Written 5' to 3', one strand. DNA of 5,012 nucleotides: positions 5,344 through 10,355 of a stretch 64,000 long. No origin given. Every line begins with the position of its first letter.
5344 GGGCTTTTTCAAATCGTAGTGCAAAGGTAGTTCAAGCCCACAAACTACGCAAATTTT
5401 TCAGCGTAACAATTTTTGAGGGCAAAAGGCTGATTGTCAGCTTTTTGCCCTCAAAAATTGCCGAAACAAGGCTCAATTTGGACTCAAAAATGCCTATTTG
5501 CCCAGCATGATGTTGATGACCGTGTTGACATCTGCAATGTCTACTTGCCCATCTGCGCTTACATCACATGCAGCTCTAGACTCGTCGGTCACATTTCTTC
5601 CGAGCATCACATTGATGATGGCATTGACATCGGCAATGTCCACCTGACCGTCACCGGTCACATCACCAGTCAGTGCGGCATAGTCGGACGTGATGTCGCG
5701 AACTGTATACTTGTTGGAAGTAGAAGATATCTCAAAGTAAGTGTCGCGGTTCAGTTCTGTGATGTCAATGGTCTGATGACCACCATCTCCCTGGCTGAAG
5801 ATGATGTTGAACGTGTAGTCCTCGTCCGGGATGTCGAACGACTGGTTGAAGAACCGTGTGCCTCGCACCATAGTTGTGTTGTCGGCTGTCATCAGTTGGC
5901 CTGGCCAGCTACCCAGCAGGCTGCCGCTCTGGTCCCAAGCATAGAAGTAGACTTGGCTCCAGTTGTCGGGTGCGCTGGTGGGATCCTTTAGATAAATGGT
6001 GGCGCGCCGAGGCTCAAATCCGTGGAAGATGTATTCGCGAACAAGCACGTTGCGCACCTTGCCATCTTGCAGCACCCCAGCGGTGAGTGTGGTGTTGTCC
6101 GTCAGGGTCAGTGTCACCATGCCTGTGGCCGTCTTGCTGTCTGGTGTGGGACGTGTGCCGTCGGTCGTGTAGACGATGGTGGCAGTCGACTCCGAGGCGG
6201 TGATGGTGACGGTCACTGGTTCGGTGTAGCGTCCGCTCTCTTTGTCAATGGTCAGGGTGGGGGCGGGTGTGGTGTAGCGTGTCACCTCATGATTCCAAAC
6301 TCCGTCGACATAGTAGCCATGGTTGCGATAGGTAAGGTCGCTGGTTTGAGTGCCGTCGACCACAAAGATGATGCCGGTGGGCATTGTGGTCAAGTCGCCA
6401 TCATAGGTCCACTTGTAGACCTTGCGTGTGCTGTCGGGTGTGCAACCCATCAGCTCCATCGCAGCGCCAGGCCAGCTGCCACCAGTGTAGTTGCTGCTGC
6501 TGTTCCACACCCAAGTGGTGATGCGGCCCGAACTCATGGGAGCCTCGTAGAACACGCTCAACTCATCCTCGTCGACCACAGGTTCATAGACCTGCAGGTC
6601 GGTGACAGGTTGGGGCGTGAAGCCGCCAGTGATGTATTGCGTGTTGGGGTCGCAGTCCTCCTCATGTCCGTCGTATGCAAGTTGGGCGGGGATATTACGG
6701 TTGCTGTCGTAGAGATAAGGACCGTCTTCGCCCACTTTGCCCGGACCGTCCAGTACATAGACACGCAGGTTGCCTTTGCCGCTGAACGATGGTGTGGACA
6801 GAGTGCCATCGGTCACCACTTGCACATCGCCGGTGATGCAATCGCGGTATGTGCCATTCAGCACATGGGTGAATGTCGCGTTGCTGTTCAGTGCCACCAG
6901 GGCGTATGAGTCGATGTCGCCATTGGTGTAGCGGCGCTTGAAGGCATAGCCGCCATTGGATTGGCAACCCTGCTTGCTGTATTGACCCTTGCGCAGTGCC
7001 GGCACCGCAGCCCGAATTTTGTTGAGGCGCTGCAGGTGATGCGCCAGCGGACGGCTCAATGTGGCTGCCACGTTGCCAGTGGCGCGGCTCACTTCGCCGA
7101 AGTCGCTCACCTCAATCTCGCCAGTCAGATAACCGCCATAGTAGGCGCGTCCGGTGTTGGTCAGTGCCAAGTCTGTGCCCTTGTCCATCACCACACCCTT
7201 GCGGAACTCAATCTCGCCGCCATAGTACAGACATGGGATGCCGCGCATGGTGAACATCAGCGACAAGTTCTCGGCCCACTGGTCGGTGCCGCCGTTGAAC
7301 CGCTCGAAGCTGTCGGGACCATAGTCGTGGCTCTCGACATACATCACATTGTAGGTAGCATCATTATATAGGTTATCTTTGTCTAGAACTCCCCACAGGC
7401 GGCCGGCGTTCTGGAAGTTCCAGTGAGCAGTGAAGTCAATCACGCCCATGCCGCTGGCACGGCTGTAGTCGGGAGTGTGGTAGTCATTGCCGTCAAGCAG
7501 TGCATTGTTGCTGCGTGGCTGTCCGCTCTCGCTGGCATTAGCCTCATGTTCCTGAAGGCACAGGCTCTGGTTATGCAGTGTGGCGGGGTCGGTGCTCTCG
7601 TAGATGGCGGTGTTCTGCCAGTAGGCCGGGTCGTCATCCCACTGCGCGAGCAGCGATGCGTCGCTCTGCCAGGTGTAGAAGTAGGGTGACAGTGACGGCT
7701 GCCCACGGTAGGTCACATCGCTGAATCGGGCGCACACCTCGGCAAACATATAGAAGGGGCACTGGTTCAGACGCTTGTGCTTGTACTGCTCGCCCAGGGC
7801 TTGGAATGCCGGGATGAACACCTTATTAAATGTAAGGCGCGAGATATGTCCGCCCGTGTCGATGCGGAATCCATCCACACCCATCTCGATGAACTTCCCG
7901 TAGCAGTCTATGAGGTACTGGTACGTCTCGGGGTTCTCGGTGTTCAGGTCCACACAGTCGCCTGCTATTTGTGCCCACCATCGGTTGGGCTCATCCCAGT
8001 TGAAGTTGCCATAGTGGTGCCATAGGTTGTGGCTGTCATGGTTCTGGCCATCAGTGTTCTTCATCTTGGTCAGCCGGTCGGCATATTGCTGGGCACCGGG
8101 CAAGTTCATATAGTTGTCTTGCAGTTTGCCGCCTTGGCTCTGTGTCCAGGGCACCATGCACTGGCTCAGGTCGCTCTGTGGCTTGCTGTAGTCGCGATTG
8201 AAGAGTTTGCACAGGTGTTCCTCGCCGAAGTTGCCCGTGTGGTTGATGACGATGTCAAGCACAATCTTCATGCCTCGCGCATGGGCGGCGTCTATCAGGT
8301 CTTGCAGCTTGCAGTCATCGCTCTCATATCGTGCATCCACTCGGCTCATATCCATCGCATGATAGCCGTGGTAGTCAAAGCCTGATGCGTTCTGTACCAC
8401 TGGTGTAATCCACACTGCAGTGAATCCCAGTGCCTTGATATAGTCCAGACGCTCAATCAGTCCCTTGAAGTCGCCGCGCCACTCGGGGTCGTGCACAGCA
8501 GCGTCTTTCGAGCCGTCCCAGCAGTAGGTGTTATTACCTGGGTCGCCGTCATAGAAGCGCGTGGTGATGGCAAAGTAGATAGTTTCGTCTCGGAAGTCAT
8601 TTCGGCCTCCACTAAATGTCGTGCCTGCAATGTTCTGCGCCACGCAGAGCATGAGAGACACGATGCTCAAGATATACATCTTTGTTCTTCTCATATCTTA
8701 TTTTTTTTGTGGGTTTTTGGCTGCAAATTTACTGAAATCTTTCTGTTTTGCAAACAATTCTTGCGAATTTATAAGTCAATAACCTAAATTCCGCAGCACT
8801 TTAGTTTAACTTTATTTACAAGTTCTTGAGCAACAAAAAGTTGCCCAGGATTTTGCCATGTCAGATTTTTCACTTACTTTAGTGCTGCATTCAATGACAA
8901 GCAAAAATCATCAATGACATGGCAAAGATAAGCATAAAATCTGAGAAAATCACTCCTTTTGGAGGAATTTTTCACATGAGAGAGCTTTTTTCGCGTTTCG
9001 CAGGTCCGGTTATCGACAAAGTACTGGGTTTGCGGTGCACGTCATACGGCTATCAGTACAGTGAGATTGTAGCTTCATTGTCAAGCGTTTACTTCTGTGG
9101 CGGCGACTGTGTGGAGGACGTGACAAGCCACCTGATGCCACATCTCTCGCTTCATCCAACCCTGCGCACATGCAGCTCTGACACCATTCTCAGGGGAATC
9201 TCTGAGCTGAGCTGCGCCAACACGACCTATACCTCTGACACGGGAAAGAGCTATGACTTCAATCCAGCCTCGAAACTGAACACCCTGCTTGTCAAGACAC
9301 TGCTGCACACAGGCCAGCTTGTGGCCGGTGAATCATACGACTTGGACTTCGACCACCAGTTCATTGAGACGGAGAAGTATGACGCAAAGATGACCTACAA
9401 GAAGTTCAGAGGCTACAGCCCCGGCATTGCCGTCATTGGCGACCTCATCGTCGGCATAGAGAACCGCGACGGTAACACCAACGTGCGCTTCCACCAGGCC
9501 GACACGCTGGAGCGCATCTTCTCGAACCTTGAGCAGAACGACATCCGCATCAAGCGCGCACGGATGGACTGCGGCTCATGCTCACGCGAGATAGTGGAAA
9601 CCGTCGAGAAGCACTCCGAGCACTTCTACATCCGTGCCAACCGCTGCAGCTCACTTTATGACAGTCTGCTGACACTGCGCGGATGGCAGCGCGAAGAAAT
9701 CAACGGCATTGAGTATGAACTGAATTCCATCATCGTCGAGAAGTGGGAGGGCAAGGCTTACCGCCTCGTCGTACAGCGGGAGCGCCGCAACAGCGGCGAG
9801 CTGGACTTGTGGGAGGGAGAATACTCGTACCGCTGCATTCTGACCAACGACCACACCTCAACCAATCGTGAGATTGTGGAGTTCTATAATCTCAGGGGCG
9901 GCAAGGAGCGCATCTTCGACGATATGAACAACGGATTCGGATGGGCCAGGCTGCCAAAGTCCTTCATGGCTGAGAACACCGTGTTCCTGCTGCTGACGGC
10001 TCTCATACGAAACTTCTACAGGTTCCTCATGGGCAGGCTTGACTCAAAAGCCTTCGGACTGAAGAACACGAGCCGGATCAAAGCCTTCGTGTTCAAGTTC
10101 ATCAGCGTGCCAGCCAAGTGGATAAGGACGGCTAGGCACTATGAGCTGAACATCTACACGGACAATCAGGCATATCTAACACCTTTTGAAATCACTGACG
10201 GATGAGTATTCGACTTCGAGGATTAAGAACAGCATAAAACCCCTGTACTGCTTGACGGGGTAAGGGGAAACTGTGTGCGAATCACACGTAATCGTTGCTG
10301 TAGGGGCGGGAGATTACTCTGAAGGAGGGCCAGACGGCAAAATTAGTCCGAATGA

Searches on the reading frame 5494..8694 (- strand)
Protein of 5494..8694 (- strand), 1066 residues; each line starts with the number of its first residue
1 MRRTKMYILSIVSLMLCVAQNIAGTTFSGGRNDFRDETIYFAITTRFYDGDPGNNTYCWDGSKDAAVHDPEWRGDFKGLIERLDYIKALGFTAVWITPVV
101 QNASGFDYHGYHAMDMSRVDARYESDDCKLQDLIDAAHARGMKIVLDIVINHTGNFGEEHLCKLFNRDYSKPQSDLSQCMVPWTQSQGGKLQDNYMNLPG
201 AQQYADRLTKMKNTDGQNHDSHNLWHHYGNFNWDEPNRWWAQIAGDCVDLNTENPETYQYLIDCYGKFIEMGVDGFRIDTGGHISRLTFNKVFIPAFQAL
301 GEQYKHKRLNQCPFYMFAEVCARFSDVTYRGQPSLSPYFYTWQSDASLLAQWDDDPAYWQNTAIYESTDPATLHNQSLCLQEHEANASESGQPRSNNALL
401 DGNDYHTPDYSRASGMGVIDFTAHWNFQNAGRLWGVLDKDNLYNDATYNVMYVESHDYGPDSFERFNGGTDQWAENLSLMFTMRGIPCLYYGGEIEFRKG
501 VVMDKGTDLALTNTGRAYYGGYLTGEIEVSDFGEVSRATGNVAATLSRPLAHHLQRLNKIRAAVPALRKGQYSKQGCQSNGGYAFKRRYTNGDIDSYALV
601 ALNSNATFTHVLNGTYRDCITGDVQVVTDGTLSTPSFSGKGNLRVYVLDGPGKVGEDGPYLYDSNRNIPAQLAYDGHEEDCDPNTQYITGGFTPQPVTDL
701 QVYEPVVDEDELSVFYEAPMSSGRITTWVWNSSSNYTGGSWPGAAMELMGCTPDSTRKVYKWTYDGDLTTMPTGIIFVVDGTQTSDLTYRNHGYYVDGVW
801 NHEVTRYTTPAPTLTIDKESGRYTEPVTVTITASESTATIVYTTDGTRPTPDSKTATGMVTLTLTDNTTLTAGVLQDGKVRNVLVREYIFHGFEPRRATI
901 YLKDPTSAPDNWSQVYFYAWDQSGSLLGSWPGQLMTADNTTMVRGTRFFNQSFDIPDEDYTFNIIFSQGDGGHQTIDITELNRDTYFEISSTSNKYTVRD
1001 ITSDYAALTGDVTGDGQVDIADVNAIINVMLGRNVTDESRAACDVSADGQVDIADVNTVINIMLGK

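Call 5: search_protein_families(library=pfam, proteins=[window:5494-8694:-], max_evalue=0.01)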
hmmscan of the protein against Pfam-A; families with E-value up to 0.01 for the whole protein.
window:5494-8694:- (1066 aa): 5 families
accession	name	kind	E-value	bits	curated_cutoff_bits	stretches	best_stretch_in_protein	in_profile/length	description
PF00128.31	Alpha-amylase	-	3.7e-42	145.6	22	2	43-287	3-196/446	Alpha amylase, catalytic domain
PF16738.10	CBM26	-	1.2e-13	51.4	28.1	2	908-979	5-69/70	Starch-binding module 26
PF13290.12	CHB_HEX_C_1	-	7e-10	39.2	22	1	819-878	2-59/67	Chitobiase/beta-hexosaminidase C-terminal domain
PF00404.24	Dockerin_1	-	2.7e-09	37.5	22.9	1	1010-1063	2-56/57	Dockerin type I domain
PF13287.12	Fn3_assoc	-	1.3e-05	25.7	23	1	829-881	1-52/59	Fn3 associated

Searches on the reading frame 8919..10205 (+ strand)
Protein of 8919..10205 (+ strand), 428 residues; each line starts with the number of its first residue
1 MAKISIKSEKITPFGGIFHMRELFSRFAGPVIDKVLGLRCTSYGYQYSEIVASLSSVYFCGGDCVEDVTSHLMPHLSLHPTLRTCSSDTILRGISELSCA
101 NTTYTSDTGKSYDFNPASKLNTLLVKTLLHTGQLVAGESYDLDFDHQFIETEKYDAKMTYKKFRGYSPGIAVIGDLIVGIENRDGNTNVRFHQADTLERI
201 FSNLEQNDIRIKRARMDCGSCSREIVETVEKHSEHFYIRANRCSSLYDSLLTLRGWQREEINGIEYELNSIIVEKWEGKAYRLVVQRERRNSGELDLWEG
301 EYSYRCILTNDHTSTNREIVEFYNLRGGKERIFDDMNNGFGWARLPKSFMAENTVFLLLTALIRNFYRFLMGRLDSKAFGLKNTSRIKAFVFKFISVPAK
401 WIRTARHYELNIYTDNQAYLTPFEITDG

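Call 3: search_protein_families(library=pfam, proteins=[window:8919-10205:+], max_evalue=0.01)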
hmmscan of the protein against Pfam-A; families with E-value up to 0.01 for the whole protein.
window:8919-10205:+ (428 aa): 2 families
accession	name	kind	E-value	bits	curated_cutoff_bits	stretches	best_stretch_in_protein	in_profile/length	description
PF01609.27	DDE_Tnp_1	-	7e-18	65.5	23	1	142-366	7-200/200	Transposase DDE domain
PF13701.12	DDE_Tnp_1_4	-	1.5e-13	50.2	34.7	1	102-412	108-413/435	Transposase DDE domain group 1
